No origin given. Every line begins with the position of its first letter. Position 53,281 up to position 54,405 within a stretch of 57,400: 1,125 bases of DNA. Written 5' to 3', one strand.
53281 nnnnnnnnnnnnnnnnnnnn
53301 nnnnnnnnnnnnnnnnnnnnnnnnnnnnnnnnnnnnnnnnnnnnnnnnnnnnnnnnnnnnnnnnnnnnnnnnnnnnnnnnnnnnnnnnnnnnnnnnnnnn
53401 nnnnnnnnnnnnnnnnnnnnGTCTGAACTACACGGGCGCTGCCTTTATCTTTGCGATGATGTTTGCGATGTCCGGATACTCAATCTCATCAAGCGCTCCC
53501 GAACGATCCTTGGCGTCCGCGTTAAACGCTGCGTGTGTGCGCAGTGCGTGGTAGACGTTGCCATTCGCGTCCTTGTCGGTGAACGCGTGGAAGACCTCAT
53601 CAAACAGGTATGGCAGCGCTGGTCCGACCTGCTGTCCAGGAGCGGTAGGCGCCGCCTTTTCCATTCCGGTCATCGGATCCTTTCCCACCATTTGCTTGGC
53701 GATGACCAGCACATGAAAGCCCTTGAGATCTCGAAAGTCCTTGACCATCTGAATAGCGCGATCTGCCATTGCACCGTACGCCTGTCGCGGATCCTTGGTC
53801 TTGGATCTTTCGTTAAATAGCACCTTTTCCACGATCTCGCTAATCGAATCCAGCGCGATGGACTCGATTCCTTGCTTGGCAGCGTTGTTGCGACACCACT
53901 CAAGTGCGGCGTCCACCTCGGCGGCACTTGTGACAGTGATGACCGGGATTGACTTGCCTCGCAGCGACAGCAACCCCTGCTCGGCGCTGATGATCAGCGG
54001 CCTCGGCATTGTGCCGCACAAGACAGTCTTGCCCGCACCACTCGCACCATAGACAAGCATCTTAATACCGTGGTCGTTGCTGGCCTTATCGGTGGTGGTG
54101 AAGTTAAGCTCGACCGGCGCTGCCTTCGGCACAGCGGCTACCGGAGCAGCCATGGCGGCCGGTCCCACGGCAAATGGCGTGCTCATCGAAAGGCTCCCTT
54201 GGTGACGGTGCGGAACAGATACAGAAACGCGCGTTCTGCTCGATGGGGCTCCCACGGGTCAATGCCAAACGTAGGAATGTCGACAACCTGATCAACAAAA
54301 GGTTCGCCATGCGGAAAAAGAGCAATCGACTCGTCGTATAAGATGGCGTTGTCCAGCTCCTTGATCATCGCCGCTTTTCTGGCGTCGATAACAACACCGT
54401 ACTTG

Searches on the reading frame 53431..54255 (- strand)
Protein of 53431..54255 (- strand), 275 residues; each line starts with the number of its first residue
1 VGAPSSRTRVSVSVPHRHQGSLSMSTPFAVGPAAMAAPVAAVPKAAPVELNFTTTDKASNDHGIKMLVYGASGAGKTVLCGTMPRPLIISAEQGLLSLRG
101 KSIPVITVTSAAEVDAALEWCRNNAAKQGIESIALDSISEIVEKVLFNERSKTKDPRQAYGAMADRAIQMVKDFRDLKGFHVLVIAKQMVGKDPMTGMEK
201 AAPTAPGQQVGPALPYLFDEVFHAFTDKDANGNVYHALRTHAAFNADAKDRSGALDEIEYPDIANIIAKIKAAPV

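Call 85: search_protein_families(library=phrogs, proteins=[window:53431-54255:-], max_evalue=0.0001)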
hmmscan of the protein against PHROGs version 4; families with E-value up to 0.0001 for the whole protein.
window:53431-54255:- (275 aa): 1 family
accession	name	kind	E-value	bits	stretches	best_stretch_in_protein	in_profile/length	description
phrog_124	-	DNA, RNA and nucleotide metabolism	7.8e-49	168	1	50-273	29-260/382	Sak4-like ssDNA annealing protein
